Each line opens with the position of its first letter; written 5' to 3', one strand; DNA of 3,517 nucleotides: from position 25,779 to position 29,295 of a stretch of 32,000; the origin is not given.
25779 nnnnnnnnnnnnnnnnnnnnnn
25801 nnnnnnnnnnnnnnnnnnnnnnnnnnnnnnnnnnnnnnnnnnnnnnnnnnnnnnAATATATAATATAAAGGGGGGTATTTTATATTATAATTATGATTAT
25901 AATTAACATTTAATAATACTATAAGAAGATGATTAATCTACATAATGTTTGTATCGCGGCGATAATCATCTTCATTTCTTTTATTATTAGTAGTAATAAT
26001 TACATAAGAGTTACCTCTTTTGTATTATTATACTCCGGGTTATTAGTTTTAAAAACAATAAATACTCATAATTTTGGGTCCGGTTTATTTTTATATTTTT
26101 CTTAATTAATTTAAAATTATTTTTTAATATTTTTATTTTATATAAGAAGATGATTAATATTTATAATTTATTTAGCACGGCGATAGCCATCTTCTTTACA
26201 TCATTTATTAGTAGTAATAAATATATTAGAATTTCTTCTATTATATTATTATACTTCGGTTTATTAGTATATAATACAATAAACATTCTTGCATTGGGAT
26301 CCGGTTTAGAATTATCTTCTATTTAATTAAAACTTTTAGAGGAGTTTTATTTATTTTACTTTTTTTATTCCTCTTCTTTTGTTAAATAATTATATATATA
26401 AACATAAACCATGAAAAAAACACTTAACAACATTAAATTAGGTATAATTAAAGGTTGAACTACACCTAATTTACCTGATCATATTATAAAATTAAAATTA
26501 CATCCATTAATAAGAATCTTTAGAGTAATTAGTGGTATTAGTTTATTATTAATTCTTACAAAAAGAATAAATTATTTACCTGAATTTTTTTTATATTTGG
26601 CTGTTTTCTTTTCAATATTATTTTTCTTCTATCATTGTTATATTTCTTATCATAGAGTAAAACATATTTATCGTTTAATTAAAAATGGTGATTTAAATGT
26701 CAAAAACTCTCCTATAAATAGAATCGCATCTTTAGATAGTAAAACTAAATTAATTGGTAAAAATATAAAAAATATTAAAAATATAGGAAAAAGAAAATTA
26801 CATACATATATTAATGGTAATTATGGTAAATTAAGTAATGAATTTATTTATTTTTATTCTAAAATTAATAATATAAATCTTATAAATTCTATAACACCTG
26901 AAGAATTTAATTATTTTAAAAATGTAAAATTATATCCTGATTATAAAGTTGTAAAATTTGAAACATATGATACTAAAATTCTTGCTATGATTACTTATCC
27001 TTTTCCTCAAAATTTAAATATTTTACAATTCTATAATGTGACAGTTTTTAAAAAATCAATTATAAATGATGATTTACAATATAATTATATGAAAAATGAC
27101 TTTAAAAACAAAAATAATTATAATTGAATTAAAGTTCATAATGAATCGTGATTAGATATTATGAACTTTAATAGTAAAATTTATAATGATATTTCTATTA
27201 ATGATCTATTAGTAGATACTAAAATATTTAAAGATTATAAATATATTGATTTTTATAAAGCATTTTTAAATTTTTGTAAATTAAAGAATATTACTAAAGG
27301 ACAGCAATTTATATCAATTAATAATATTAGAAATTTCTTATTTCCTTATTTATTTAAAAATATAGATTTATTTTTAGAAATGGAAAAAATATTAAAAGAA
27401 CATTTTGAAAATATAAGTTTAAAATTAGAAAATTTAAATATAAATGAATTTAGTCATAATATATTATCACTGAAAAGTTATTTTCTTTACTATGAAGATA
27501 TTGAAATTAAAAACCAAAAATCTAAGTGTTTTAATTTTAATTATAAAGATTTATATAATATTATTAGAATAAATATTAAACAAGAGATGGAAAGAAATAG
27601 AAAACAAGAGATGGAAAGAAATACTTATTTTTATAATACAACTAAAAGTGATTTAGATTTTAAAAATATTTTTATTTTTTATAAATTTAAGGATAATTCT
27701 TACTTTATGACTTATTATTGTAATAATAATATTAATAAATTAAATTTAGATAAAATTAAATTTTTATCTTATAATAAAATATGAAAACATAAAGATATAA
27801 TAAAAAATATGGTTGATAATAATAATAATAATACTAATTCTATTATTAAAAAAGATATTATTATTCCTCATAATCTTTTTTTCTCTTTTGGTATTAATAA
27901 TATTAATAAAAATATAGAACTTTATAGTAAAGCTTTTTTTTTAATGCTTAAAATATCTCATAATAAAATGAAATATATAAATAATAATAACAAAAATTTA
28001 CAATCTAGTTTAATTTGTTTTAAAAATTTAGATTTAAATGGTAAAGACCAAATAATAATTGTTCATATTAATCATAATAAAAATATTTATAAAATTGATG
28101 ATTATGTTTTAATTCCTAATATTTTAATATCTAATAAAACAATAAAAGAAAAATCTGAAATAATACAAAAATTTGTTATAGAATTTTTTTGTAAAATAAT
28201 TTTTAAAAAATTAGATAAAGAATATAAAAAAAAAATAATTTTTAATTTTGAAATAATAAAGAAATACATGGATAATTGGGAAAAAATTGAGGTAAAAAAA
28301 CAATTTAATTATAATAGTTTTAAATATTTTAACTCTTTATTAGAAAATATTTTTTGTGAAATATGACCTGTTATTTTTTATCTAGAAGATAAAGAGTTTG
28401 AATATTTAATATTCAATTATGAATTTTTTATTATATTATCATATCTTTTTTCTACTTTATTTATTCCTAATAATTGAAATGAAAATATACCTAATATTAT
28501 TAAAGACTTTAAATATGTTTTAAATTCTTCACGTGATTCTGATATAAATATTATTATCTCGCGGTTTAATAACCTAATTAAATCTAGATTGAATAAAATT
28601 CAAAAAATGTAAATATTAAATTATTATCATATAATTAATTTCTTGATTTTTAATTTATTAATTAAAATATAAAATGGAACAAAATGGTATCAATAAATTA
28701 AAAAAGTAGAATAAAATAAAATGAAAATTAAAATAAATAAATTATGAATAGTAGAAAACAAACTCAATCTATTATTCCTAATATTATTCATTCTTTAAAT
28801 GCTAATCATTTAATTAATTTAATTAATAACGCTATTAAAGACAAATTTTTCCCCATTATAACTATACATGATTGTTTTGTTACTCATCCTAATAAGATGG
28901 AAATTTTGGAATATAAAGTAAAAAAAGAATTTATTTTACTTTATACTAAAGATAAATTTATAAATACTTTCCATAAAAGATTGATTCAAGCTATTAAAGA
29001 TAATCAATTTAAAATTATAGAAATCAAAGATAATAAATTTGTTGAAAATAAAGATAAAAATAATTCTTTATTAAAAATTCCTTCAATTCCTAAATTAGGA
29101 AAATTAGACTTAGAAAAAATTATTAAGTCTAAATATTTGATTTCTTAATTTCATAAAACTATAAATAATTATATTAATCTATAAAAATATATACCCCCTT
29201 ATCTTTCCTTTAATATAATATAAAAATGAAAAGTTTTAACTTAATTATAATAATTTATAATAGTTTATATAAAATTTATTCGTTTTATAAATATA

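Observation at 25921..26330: Tandem pair of 58-codon hydrophobic ORFs with the start codon sequestered in a conserved hairpin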

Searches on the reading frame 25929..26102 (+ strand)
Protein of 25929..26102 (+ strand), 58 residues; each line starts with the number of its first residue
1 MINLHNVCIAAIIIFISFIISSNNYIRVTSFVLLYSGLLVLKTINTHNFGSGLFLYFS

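Call 9: search_solved_structures(query=window:25929-26102:+, max_evalue=10, show_alignments=3)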
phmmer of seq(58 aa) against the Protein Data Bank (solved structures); distinct sequences matched with E-value up to 10: 0.

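Call 12: find_homologous_proteins(query=A2, max_evalue=10)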
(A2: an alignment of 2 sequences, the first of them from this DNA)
Query A2 (2 sequences) (58 aa, profile of the alignment): 2 proteins with E <= 10 among 4 candidates.
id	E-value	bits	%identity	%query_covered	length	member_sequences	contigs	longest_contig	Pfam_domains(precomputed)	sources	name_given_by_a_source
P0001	4.6e-11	60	56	55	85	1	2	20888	-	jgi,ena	jgi:NADH-ubiquinone oxidoreductase chain 2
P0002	1.2e-10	59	52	83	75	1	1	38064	-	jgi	jgi:NADH-ubiquinone oxidoreductase chain 2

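Call 14: find_encoding_contigs(protein=P0002, flank=10000)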
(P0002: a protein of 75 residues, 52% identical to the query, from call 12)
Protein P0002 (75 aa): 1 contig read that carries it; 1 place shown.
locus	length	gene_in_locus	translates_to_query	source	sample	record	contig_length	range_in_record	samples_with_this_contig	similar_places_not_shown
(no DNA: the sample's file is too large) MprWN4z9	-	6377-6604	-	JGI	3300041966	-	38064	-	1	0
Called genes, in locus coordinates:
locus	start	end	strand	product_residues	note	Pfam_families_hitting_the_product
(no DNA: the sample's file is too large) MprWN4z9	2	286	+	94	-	?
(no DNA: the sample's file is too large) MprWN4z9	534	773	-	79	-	-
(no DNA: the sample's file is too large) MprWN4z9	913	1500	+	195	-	PF00961:LAGLIDADG_1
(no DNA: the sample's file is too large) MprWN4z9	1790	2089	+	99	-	-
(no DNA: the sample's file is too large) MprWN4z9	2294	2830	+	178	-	-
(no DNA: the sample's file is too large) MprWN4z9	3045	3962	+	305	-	PF01541:GIY-YIG, PF07460:NUMOD3 (weak)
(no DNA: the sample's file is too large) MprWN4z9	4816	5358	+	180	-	-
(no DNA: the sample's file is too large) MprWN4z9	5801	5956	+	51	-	-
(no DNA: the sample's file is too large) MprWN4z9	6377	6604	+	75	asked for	-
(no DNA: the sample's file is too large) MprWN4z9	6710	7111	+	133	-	PF00361:Proton_antipo_M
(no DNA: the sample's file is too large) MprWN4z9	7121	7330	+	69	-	PF00361:Proton_antipo_M (weak)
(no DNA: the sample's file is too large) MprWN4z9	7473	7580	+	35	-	-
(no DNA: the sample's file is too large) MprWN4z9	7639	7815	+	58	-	-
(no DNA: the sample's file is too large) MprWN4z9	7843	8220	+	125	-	PF00961:LAGLIDADG_1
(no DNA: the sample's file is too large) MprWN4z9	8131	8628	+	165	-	PF00961:LAGLIDADG_1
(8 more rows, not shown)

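Call 15: find_encoding_contigs(protein=P0001, flank=10000)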
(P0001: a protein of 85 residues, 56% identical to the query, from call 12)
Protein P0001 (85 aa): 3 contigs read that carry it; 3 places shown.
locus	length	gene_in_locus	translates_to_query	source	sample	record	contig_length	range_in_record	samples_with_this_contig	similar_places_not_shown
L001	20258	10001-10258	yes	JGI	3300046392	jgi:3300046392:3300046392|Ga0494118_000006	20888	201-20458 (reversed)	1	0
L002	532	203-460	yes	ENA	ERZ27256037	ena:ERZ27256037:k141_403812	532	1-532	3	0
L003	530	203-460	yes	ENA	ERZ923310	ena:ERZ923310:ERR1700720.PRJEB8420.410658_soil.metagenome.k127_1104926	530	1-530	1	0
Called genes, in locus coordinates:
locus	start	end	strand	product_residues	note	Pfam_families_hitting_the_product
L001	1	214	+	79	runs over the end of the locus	-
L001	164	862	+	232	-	PF03161:LAGLIDADG_2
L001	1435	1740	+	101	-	-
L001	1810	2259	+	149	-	PF03161:LAGLIDADG_2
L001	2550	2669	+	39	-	-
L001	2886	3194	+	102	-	PF01541:GIY-YIG (weak)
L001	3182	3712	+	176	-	PF07460:NUMOD3, PF07453:NUMOD1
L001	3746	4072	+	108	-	PF07453:NUMOD1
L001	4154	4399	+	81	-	PF00961:LAGLIDADG_1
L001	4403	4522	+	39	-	-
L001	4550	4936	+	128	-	PF00961:LAGLIDADG_1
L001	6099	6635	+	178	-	-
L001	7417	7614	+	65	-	PF00961:LAGLIDADG_1 (weak)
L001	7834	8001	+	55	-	PF00961:LAGLIDADG_1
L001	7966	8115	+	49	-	-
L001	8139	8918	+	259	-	PF00115:COX1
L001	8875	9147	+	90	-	-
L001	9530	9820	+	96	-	-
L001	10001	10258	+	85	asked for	-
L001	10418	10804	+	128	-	-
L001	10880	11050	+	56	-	-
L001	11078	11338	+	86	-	PF00961:LAGLIDADG_1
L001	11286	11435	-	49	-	-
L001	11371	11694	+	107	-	PF00961:LAGLIDADG_1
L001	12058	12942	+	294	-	PF00961:LAGLIDADG_1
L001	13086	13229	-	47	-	-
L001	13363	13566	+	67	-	-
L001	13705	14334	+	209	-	PF00961:LAGLIDADG_1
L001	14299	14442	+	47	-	-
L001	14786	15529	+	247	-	-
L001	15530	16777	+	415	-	PF00078:RVT_1, PF01348:Intron_maturas2, PF21368:AI2M-like_HNH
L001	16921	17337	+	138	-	-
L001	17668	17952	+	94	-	PF00961:LAGLIDADG_1 (weak)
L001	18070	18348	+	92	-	PF00961:LAGLIDADG_1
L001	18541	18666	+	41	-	-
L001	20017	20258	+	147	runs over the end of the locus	?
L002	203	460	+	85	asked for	-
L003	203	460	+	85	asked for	-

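Call 25: search_protein_families(library=pfam, max_evalue=1, proteins=[window:25929-26102:+])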
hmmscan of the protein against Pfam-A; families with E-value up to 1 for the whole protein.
seq(58 aa): 1 family
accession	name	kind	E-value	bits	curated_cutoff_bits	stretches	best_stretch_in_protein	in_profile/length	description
PF04831.18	POPDC1-3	-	0.19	12.3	28.1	1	9-47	8-46/140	POPDC1-3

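Call 26: search_protein_representatives(alignment_id=A3)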
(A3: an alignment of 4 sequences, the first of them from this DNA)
Query: 4 sequences, 58 profile positions. Proteins with E-value up to 0.001 (for the whole library): 83; up to 1e-10: 6; up to 1e-30: 0. The best 83 are listed.
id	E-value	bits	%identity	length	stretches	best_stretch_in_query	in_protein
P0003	3.6e-21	90.8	-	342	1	1-57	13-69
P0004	9.3e-17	76.7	-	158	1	1-57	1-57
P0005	6.6e-15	70.8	-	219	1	1-57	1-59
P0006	1.1e-13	66.9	-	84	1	1-57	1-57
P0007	1.1e-11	60.5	-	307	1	17-57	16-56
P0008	1.4e-11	60.2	-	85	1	1-57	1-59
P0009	5.6e-10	55.0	-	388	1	1-57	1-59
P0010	6.6e-10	54.8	-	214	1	1-57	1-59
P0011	6.7e-10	54.8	-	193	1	3-57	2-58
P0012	1.6e-09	53.6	-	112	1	1-57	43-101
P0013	4.1e-09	52.2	-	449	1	1-57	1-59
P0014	4.8e-09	52.0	-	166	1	1-57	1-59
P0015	5.9e-09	51.7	-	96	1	1-57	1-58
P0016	7.3e-09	51.4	-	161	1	1-57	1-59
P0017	7.6e-09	51.4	-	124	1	1-57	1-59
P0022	2.9e-08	49.5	-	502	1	1-57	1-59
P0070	1.6e-04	37.5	-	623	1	1-57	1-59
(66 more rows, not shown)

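Call 30: find_homologous_proteins(query=P0003, max_evalue=0.001)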
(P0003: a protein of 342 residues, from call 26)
Query P0003 (342 aa): 7 proteins with E <= 0.001 among 3930 candidates.
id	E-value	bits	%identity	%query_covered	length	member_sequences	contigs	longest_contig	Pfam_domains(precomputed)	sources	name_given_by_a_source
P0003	1.7e-210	716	100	100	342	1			-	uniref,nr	uniref:DNA polymerase type B n=1 Tax=Clavaria fumosa TaxID=264083 RepID=A0A7T3PCQ7_9AGAR|nr:DNA poly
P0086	1.4e-67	246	83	42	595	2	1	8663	PF03175.19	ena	-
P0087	5.9e-61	225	58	63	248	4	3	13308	-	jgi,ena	-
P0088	1.7e-60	223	58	63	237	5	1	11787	-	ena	-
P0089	6.4e-49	185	51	66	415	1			PF03175.19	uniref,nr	uniref:Probable DNA polymerase n=1 Tax=Clavaria fumosa TaxID=264083 RepID=A0A7T3PCU3_9AGAR|nr:DNA po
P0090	1.6e-25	108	51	34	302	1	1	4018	-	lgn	-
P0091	1.4e-14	72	48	30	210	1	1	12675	-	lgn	-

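Call 35: find_encoding_contigs(protein=P0003, flank=10000)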
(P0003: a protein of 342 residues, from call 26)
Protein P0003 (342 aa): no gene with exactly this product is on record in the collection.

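Call 36: find_related_loci(query=A3, collection=metagenome_contigs, flank=3000)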
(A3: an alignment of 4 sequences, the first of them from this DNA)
Query A3 (58 aa) in metagenome_contigs; peptide patterns used: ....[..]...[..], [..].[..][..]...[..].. (x = any residue, [..] = any of these).
98 stretches matched a pattern; 21 encode a relative of the query (tblastn E <= 1e-3); 21 distinct loci.
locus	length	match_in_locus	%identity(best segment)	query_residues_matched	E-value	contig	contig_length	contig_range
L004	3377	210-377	84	1-56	5e-25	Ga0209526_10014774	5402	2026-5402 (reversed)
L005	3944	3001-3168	68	1-56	1e-19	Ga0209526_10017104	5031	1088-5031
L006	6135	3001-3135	67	9-53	3e-14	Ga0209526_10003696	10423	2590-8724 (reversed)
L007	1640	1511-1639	63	9-51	2e-11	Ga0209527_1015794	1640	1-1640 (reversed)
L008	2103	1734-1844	59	20-56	3e-10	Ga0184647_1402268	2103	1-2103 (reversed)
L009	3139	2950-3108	60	1-53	1e-9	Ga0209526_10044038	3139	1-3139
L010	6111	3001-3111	59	20-56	2e-9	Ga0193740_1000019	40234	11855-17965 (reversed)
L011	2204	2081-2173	65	23-53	4e-9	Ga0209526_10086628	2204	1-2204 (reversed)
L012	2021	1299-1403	60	22-56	5e-9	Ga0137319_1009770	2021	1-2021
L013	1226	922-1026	60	22-56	5e-9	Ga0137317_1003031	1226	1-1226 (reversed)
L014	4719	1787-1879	65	23-53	9e-9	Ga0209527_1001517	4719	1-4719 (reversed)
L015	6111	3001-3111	57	20-56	8e-8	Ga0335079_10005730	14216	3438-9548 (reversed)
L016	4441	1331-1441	51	20-56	3e-7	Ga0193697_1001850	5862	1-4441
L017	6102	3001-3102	56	20-53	3e-7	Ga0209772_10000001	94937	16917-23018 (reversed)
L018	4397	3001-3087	59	25-53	7e-7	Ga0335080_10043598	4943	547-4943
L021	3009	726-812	59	25-53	7e-7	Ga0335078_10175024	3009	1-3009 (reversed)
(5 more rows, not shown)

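Call 62: search_protein_families(library=pfam, proteins=[P0003, P0004, P0009, P0013, P0022, P0070], max_evalue=0.001)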
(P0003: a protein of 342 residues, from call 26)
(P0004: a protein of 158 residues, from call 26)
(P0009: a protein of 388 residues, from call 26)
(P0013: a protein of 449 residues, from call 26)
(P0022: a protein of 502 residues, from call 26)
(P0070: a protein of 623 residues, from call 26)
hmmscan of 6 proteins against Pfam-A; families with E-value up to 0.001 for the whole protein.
P0003 (342 aa): 0 families

P0004 (158 aa): 0 families

P0009 (388 aa): 0 families

P0013 (449 aa): 0 families

P0022 (502 aa): 0 families

P0070 (623 aa): 0 families

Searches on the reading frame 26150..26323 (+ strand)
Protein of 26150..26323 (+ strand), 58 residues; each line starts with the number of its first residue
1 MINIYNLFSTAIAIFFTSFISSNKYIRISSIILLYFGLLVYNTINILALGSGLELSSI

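Call 25: search_protein_families(library=pfam, max_evalue=1, proteins=[window:26150-26323:+])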
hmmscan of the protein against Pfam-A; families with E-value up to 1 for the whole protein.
seq(58 aa): 1 family
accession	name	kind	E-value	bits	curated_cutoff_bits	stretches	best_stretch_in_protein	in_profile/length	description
PF11044.13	TMEMspv1-c74-12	-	0.15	12.7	25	1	30-44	15-29/49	Plectrovirus spv1-c74 ORF 12 transmembrane protein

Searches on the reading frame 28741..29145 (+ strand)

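Call 25: search_protein_families(library=pfam, max_evalue=1, proteins=[window:28741-29145:+])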
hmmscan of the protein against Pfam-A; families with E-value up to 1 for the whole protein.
seq(135 aa): 5 families
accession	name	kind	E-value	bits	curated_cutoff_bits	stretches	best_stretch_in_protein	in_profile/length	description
PF00940.24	RNA_pol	-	6e-24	85.1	22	1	2-135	291-448/448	DNA-dependent RNA polymerase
PF19073.5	DUF5769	-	0.012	15.8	26.1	1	48-113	73-138/191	Family of unknown function (DUF5769)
PF09002.17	Card1_endonuc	-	0.071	13.1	26.4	1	83-119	51-88/136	Card1-like, endonuclease domain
PF01555.25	N6_N4_Mtase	-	0.1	13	26.7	1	6-90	44-126/221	DNA methylase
PF24898.2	GGDEF_GdpP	-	0.59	10.9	30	1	65-101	40-76/126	Cyclic-di-AMP phosphodiesterase GdpP-like, GGDEF domain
